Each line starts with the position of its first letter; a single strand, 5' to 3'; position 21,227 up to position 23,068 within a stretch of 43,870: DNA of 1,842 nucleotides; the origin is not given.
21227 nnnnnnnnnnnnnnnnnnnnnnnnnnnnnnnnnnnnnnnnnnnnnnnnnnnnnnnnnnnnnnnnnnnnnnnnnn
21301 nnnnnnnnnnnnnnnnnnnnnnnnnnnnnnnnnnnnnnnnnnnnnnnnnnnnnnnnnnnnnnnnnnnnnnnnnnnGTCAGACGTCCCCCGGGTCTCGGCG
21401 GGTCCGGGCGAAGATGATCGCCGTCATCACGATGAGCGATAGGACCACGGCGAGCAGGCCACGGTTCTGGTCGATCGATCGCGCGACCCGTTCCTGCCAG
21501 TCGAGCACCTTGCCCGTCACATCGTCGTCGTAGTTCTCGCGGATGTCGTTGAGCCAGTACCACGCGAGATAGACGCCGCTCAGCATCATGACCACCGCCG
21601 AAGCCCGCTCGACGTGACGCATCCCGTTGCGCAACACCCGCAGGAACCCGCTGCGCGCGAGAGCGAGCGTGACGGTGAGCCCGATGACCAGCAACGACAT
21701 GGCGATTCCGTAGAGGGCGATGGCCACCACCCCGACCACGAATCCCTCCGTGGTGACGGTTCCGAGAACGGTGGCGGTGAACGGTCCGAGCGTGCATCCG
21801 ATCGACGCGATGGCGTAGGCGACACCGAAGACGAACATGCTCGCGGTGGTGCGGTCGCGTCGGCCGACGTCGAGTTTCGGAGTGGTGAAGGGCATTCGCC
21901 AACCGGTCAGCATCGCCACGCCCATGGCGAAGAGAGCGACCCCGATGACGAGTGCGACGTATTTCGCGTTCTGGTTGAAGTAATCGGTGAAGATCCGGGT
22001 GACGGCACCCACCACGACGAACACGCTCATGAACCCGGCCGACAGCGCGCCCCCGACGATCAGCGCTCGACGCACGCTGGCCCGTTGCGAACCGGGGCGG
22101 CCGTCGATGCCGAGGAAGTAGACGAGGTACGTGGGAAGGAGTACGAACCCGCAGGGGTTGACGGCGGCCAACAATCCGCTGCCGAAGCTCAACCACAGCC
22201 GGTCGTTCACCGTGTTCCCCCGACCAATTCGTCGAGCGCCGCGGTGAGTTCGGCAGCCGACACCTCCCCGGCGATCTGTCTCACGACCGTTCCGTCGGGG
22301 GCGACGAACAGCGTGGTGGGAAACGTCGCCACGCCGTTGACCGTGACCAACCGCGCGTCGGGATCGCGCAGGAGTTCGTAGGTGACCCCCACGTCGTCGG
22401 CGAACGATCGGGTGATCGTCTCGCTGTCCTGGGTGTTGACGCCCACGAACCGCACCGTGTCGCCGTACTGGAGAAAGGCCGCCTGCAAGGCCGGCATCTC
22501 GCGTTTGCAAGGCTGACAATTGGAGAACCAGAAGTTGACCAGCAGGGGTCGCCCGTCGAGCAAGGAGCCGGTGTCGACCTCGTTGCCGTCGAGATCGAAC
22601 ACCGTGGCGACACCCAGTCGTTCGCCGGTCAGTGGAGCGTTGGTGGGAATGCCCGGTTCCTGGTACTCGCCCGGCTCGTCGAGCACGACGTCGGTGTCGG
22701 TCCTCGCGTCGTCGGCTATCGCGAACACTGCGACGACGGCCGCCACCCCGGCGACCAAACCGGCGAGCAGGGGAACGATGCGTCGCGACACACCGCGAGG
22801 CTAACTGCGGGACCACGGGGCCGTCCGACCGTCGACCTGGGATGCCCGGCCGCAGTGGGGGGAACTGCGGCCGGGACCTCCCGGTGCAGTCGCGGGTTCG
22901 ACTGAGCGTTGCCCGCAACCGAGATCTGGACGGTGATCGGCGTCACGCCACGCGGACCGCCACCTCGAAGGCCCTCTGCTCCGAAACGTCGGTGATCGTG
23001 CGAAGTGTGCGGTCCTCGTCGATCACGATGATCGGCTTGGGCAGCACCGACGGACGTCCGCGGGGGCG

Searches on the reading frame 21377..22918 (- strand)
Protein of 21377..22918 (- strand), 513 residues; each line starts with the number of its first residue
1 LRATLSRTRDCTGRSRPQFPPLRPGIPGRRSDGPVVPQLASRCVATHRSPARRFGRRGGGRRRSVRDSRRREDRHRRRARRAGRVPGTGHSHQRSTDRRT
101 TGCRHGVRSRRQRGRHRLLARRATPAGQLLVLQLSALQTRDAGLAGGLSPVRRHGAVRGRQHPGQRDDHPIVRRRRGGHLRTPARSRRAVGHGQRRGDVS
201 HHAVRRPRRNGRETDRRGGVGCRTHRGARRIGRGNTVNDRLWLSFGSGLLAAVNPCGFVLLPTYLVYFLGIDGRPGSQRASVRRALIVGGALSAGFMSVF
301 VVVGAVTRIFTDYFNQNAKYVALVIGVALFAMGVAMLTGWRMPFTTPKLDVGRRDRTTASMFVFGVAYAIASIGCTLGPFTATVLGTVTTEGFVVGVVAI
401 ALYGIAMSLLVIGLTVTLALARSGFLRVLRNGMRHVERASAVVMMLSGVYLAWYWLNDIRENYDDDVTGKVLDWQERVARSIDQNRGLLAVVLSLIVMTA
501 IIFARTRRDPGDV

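Call 66: search_protein_families(library=pfam, proteins=[window:21377-22918:-], max_evalue=0.00001)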
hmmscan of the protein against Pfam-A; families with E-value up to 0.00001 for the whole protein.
window:21377-22918:- (513 aa): 1 family
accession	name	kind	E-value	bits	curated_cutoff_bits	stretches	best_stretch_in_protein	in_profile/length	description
PF02683.22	DsbD_TM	-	5.1e-06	26.4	27.1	1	243-426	7-195/219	Cytochrome C biogenesis protein transmembrane domain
